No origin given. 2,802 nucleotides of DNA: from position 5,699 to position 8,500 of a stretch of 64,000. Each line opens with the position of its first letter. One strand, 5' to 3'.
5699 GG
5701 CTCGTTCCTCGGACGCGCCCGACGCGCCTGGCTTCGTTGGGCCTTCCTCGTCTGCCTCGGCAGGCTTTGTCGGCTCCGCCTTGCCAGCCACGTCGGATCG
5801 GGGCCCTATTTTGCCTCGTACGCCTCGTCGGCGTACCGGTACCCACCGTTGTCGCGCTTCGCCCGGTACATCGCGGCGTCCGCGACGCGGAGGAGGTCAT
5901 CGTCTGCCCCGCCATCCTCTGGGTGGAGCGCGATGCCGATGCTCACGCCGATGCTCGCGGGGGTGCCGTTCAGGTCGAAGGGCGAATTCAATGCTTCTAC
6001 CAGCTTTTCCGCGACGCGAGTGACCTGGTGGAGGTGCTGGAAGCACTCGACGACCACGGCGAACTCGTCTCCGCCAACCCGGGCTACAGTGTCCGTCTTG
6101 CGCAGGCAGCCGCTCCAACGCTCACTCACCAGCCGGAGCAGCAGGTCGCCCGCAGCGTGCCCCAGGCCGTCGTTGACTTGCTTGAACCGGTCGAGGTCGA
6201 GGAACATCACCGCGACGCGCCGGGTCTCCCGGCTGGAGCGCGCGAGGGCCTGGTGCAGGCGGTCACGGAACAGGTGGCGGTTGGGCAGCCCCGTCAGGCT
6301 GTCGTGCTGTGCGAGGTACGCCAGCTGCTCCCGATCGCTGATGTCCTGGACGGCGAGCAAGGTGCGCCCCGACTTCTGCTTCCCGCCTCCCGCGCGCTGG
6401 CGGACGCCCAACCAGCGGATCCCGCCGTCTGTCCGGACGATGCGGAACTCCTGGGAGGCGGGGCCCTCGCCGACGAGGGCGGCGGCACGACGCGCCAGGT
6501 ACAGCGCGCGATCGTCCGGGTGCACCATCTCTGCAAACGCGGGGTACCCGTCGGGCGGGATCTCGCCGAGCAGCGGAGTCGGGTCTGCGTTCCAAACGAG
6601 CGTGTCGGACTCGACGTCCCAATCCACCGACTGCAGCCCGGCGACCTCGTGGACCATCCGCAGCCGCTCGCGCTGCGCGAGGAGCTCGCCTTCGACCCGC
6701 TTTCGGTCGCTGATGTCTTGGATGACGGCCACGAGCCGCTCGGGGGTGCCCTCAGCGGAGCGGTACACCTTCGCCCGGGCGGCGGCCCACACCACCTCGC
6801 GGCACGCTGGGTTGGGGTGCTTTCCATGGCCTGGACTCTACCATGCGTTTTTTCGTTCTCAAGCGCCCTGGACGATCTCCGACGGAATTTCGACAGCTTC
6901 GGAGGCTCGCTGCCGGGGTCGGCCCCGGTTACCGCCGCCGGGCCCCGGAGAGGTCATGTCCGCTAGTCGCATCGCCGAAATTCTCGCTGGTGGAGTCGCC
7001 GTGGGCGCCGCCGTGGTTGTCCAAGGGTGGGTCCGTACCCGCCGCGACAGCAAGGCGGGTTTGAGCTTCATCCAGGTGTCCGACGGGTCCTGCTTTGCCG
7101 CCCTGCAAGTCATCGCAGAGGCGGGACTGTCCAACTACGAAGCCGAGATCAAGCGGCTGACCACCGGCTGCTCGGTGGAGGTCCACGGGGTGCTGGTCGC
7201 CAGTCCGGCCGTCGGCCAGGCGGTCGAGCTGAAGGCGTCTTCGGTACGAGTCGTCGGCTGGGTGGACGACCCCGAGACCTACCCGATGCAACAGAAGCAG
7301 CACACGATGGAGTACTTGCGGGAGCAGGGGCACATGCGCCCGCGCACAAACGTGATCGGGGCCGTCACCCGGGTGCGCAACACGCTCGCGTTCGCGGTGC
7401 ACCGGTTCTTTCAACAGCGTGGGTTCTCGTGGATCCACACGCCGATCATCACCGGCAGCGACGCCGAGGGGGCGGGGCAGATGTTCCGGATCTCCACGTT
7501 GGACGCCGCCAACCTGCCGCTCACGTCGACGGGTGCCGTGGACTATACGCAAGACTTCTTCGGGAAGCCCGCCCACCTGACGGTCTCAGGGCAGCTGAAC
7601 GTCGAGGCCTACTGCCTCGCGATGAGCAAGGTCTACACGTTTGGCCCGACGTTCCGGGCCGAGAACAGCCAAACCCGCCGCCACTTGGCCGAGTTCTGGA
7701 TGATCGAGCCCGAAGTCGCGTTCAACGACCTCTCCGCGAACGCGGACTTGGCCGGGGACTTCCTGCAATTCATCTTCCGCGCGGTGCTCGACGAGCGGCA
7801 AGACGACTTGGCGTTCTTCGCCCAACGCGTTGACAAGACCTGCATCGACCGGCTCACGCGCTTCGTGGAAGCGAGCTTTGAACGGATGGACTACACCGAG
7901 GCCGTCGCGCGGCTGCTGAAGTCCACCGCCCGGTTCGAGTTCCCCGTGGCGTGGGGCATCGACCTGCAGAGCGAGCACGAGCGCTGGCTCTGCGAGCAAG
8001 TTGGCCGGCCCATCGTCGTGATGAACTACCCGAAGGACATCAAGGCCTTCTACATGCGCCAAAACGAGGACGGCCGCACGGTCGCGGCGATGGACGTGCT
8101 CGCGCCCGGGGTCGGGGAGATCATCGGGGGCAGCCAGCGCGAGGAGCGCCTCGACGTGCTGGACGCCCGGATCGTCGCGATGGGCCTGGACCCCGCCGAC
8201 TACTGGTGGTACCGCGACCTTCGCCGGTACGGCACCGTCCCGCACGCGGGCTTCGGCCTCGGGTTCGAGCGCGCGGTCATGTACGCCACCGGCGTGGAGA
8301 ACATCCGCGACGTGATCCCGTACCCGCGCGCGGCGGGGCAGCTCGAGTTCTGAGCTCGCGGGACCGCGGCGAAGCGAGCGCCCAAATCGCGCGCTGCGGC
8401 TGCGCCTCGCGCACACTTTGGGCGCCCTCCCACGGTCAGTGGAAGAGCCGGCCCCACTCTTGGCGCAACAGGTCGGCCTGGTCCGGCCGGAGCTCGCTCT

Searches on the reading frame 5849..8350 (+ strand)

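Call 78: search_protein_families(library=pfam, proteins=[window:5849-8350:+], max_evalue=0.00001)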
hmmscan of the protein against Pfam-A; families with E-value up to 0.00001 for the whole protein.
window:5849-8350:+ (834 aa): 2 families
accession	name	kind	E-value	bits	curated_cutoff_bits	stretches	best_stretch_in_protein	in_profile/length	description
PF00152.25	tRNA-synt_2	-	1.9e-59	201.7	25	1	488-828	3-307/308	tRNA synthetases class II (D, K and N)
PF01336.31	tRNA_anti-codon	-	4.7e-11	42.9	27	1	389-469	1-75/75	OB-fold nucleic acid binding domain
